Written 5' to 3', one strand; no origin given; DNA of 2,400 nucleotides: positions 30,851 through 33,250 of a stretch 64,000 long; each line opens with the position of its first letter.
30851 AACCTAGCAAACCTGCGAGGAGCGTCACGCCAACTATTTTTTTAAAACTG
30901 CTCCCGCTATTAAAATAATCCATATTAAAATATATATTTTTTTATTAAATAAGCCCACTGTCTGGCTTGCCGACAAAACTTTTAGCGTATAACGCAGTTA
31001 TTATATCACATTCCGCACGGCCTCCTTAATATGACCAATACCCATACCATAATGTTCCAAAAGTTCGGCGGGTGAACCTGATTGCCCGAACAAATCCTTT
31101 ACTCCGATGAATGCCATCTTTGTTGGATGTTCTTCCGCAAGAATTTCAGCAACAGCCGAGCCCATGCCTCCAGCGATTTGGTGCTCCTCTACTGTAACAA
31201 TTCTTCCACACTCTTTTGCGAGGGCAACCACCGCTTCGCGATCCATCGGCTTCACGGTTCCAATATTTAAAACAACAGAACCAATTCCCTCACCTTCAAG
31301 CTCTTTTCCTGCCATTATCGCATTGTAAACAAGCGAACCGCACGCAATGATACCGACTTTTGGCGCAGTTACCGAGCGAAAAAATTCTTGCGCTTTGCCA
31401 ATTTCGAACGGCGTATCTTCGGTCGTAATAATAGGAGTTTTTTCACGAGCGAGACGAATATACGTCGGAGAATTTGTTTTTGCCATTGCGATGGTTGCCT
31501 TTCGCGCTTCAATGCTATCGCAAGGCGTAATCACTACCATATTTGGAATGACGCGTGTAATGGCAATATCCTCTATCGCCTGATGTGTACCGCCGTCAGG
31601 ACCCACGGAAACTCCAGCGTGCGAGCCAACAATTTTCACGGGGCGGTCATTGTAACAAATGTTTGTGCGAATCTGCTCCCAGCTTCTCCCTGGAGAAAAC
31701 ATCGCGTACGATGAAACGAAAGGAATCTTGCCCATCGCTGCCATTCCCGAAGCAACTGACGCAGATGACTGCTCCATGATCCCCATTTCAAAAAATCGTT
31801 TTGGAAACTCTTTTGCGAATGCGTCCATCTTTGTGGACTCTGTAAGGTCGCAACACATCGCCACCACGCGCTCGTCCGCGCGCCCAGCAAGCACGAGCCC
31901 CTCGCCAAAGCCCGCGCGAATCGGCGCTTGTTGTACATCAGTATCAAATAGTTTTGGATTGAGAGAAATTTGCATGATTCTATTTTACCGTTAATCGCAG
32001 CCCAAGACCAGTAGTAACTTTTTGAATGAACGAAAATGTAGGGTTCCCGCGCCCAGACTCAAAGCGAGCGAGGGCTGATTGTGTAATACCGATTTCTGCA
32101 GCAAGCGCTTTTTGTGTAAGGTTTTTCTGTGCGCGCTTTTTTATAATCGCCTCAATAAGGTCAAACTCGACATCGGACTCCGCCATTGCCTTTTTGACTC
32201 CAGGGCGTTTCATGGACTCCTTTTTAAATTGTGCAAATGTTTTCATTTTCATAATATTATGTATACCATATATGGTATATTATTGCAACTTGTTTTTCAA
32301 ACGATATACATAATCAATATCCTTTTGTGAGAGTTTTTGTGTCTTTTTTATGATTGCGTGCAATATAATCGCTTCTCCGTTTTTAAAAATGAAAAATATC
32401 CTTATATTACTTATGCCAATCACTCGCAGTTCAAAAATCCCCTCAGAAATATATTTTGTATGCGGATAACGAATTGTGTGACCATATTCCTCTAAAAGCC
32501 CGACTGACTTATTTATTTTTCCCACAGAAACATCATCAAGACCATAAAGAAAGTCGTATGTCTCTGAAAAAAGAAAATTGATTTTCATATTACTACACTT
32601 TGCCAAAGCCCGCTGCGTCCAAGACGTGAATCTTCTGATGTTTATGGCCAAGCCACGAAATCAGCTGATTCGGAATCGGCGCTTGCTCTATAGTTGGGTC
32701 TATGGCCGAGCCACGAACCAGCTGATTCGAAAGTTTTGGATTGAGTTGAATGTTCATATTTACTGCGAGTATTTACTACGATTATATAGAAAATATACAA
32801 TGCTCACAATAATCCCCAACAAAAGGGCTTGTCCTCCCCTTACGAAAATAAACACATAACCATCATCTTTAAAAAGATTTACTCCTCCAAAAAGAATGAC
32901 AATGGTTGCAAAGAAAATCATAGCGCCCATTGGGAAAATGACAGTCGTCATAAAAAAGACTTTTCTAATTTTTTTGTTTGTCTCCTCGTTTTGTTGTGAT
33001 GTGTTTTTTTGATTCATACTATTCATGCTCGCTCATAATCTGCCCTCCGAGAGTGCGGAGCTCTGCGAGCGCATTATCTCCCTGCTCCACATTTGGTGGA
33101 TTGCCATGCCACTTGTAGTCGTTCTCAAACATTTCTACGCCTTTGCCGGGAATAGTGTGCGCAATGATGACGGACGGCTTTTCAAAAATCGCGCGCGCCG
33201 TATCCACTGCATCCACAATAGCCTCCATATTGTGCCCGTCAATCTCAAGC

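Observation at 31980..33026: HigB/HigA-like toxin-antitoxin pair (plus a small membrane ORF) inserted between the two subunit genes of split transketolase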

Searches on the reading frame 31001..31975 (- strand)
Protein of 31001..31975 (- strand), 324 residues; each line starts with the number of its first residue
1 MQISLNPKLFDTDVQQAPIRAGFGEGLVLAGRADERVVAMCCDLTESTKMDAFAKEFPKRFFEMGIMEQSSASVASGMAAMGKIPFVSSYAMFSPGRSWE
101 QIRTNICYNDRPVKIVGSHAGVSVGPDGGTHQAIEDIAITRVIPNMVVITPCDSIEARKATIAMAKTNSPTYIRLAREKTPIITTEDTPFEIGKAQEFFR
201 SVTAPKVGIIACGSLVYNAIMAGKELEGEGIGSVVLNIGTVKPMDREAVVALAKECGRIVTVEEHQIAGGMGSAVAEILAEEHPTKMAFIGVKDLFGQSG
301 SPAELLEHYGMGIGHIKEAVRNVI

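Call 3: search_protein_families(library=pfam, proteins=[window:31001-31975:-], max_evalue=0.1)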
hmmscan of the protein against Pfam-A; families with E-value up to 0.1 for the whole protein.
window:31001-31975:- (324 aa): 4 families
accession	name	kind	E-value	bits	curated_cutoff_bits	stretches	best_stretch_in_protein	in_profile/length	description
PF02779.29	Transket_pyr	-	1.8e-37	129.1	27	1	18-180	4-172/174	Transketolase, pyrimidine binding domain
PF02780.25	Transketolase_C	-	1.9e-24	86.4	25.9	1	204-315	9-123/124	Transketolase, C-terminal domain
PF22613.1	Transketolase_C_1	-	3.6e-05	24.4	27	1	203-311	10-112/113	Transketolase-like TK C-terminal domain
PF17147.9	PFOR_II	-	0.0034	18.2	27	1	207-281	3-77/102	Pyruvate:ferredoxin oxidoreductase core domain II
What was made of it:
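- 31001..31975 (-): tktC, transketolase C-terminal (pyrimidine-binding plus C-terminal domain) subunit. Pfam Transket_pyr E=1.8e-37 and Transketolase_C E=1.9e-24 (call 3).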

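Call 8: find_related_loci(query=window:31001-31975:-, collection=genome_contigs, flank=5000)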
Query window:31001-31975:- (324 aa) in genome_contigs; peptide patterns used: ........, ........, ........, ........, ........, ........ (x = any residue, [..] = any of these).
600 stretches matched a pattern (row limit reached: there are more); 580 encode a relative of the query (tblastn E <= 1e-3); the best 80 are kept; 80 distinct loci.
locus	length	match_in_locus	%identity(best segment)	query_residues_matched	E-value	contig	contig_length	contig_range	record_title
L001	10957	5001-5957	85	5-324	0e+0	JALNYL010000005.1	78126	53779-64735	MAG: Candidatus Paceibacterota bacterium isolate SO_2017_GW1 bin 158 NODE_1939_length_78126_cov_1.658906_OW334_2017, who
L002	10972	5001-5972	84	2-324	0e+0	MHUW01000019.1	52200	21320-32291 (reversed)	MAG: Candidatus Yonathbacteria bacterium RIFCSPLOWO2_01_FULL_47_33b rifcsplowo2_01_scaffold_5153, whole genome shotgun s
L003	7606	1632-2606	84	1-324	0e+0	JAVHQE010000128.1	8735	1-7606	MAG: Candidatus Paceibacterota bacterium isolate WB01no19_43_19 NODE_6456_length_8735_cov_12.979032, whole genome shotgu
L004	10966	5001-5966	75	3-324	7e-161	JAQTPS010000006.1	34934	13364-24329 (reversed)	MAG: Candidatus Paceibacterota bacterium isolate STB_121 NODE_2566_length_34934_cov_3.403913_Sandtown_B, whole genome sh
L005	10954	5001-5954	72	5-323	4e-160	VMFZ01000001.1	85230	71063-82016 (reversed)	MAG: Parcubacteria group bacterium Gr01-1014_17 G01um101417_scaffold_203, whole genome shotgun sequence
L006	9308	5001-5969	71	3-324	5e-156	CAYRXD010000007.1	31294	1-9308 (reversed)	MAG TPA_asm: uncultured Candidatus Saccharibacteria bacterium isolate binchicken_co125_168 genome assembly, contig: NODE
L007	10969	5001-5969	68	2-324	4e-153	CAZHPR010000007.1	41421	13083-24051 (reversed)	MAG TPA_asm: uncultured Candidatus Saccharibacteria bacterium isolate SRP300315_co1_17 genome assembly, contig: NODE_490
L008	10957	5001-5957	68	5-324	3e-152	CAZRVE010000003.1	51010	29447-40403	MAG TPA_asm: uncultured Candidatus Saccharibacteria bacterium isolate SRP302447_co1_195 genome assembly, contig: NODE_20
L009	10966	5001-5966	67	2-324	1e-151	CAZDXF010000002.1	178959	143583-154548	MAG TPA_asm: uncultured Candidatus Saccharibacteria bacterium isolate SRP329715_co1_365 genome assembly, contig: NODE_61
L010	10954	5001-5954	70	5-323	2e-151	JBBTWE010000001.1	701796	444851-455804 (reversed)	MAG: Patescibacteria group bacterium isolate H43-bin012_1 H43_bin012_1_000000000001, whole genome shotgun sequence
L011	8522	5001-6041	65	2-324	1e-151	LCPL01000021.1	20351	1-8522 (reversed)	MAG: Parcubacteria group bacterium GW2011_GWC2_48_17 UY29_C0021, whole genome shotgun sequence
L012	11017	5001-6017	66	4-324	9e-151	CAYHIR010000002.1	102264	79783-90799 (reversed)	MAG TPA_asm: uncultured Candidatus Saccharibacteria bacterium isolate ERP119705_co13_437 genome assembly, contig: NODE_2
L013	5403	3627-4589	68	5-324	6e-152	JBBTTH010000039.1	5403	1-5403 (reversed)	MAG: Patescibacteria group bacterium isolate H32-bin108_1 H32_bin108_1_000000000039, whole genome shotgun sequence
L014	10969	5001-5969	69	1-324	7e-150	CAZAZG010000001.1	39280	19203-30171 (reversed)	MAG TPA_asm: uncultured Candidatus Saccharibacteria bacterium isolate SRP128246_co1_329 genome assembly, contig: NODE_14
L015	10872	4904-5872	65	2-324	3e-149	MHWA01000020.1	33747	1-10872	MAG: Candidatus Zambryskibacteria bacterium RIFCSPLOWO2_01_FULL_35_19 rifcsplowo2_01_scaffold_9260, whole genome shotgun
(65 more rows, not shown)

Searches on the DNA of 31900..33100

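Call 25: search_rna_families(source=window, start=31900, end=33100, threshold=evalue, max_evalue=5)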
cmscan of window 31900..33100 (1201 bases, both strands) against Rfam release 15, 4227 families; matches with E-value up to 5: 2.
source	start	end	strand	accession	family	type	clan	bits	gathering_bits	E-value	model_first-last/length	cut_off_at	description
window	32656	32729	-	RF04300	mir-39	Gene; miRNA;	CL00088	22.7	62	0.2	1-74/74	no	mir-39 microRNA precursor family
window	32861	32985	+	RF02653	StyR-143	Gene; sRNA;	-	20.8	176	0.12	1-144/144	no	Salmonella enterica Typhi npcRNA 143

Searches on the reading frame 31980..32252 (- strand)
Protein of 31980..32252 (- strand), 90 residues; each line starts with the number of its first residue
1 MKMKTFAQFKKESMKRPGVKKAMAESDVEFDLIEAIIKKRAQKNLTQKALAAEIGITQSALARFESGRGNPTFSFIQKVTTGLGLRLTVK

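Call 3: search_protein_families(library=pfam, proteins=[window:31980-32252:-], max_evalue=0.1)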
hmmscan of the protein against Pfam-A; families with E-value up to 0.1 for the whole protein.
window:31980-32252:- (90 aa): 10 families
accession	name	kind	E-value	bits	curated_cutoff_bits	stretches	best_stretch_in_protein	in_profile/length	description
PF01381.28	HTH_3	-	8.4e-14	51.8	23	1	36-88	1-53/55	Helix-turn-helix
PF13560.12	HTH_31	-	3.4e-08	34.1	27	1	40-85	10-56/64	Helix-turn-helix domain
PF12844.13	HTH_19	-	6.4e-06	26.4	30.2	1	38-79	6-47/64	Helix-turn-helix domain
PF22495.2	HTH_92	-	5.4e-05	22.8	27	1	39-71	3-35/45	RsaL-like HTH domain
PF13744.12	HTH_37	-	0.00015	22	27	1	30-68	17-55/80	Helix-turn-helix domain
PF13443.12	HTH_26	-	0.0014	19.2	22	1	39-80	5-47/63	Cro/C1-type HTH DNA-binding domain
PF15731.11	MqsA_antitoxin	-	0.0027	18.2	30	1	32-78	68-116/131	Antitoxin component of bacterial toxin-antitoxin system, MqsA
PF21716.3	dnstrm_HI1420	-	0.033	14.5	27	1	22-89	24-88/90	Probable addiction module antidote protein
PF12802.13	MarR_2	-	0.041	14.5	27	1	28-62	6-38/61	MarR family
PF13412.12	HTH_24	-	0.099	12.7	21.9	0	42-63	15-36/48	Winged helix-turn-helix DNA-binding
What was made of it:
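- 31980..32252 (-): higA: XRE-type HTH antitoxin, 90 aa. Its stop lies 4 nt before the tktC ATG. Pfam HTH_3 E=8.4e-14 (call 3).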

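Call 45: search_solved_structures(query=window:31980-32252:-, max_evalue=0.01, show_alignments=1)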
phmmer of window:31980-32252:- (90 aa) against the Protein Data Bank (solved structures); distinct sequences matched with E-value up to 0.01: 16.
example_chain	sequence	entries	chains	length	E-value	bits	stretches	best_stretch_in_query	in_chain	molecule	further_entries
6af3_B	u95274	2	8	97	2.2e-07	34.5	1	20-89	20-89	HigA antitoxin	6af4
8bny_A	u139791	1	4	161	6.6e-05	26.6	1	29-85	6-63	Immunity repressor protein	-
1x57_A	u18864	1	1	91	9.4e-05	26.1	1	31-88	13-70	Endothelial differentiation-related factor 1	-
9b0q_CH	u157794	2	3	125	0.0001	26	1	28-88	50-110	Endothelial differentiation-related factor 1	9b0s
9p73_CH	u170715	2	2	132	0.00011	25.8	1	28-88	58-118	Endothelial differentiation-related factor 1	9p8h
9rpv_E4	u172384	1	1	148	0.00012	25.8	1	28-88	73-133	Endothelial differentiation-related factor 1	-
6zvh_i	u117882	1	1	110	0.00013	25.7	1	28-87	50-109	Endothelial differentiation-related factor 1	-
7o81_AU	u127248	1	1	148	0.00014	25.5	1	28-87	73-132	EDF1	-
2mez_A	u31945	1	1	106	0.00015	25.4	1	24-88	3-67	Multiprotein Bridging Factor (MBP-like)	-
8tac_A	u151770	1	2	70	0.00041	24.1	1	36-85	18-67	DBP48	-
4yg1_A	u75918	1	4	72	0.00084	23.1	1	34-88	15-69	Antitoxin HipB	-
4yg4_A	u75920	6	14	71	0.00085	23.1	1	34-88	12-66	Antitoxin HipB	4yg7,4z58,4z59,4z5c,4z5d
4z5h_A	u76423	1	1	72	0.0012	22.6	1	34-88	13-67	Antitoxin HipB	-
2wiu_B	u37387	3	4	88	0.0014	22.3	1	34-88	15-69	HTH-TYPE TRANSCRIPTIONAL REGULATOR HIPB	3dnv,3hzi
5k98_B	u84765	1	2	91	0.0015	22.3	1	34-88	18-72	Antitoxin HipB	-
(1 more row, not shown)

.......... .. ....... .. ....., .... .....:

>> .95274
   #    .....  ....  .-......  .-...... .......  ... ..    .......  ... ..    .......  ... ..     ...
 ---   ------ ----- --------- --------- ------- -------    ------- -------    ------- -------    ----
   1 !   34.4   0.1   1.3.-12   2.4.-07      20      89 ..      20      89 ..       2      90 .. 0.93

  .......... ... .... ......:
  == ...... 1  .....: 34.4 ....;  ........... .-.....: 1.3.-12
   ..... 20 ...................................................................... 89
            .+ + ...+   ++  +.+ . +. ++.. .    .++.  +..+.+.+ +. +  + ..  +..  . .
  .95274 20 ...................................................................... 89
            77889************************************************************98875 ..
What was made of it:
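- On HigBA type II toxin-antitoxin: Best PDB hit is HigA 6AF3_B, E=2.2e-7 (call 45).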

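Call 46: search_protein_families(library=ncbifam, proteins=[window:31980-32252:-], max_evalue=0.01)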
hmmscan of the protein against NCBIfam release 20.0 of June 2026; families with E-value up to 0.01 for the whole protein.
window:31980-32252:- (90 aa): 12 families
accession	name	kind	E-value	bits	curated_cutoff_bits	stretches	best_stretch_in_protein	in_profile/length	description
NF041951.1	phage_RstR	subfamily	4.3e-10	39.8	80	1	33-83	4-54/108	RstR family transcriptional repressor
TIGR00270.2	TIGR00270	equivalog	1.4e-08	34.7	110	1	16-89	58-133/159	multiprotein bridging factor aMBF1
NF006015.0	PRK08154.1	subfamily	3.2e-08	33.1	204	1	12-88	11-87/314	anaerobic benzoate catabolism transcriptional regulator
TIGR03070.1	couple_hipB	subfamily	1.1e-07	31.7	71.65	1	35-87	6-58/58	type II toxin-antitoxin system Y4mF family antitoxin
NF007271.0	PRK09726.1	equivalog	3.7e-07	30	79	1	38-89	19-70/88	type II toxin-antitoxin system antitoxin HipB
TIGR02684.1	dnstrm_HI1420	hypoth_equivalog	1.7e-06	28.2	53.7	1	20-89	22-88/89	addiction module antidote protein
TIGR03830.1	CxxCG_CxxCG_HTH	subfamily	1.7e-05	24.6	61.8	1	19-72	52-106/127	type II TA system antitoxin MqsA family protein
NF007408.0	PRK09943.1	equivalog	0.00013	21.6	211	1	33-87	9-63/185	HTH-type transcriptional regulator PuuR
NF010465.0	PRK13890.1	equivalog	0.0008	19.5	96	1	36-87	10-61/121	conjugal transfer protein TrbA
NF047948.1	male_kill_WMK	equivalog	0.0016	18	300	1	36-76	167-207/300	WO male-killing family protein Wmk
NF046032.1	TransRegSlrRBacil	equivalog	0.0078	16.3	250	0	39-87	9-58/149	HTH-type transcriptional regulator SlrR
NF007257.0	PRK09706.1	subfamily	0.0088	15.9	101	0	34-72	8-46/135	transcriptional repressor DicA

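Call 73: search_protein_families(library=padloc, proteins=[window:31980-32252:-], max_evalue=0.01)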
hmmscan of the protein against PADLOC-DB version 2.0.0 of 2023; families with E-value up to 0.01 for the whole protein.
window:31980-32252:- (90 aa): 19 families
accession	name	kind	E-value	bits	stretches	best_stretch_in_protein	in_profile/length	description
PDLC02926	HTH_VI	-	2.5e-10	38.5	1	33-87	3-57/92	-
PDLC03955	RmrA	-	3.2e-06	24.6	1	12-85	4-74/371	-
PDLC03947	RmrA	-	1.4e-05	22.1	1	34-83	14-63/383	-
PDLC03952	RmrA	-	2.1e-05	21.6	1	32-83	23-74/395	-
PDLC04142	capH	-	3.1e-05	23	1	32-84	7-59/103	capH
PDLC04760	PDC-M64C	-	3.6e-05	22.1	1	25-87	20-82/93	-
PDLC03949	RmrA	-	4.1e-05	20.6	1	40-85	11-56/363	-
PDLC03665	Control_protein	-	4.7e-05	21.6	1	37-87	14-65/77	control protein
PDLC03954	RmrA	-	8.5e-05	19.6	1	38-85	17-64/380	-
PDLC03951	RmrA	-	0.00015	18.9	1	37-85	14-62/400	-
PDLC03948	RmrA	-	0.0003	17.8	1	38-85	15-62/397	-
PDLC03944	RmrA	-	0.00033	17.8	1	38-83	13-58/384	-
PDLC03956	RmrA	-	0.00048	17.3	1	39-86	17-64/399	-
PDLC03669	Control_protein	-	0.00054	18.2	1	38-72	16-50/96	control protein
PDLC03946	RmrA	-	0.00057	16.7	1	39-84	10-55/357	-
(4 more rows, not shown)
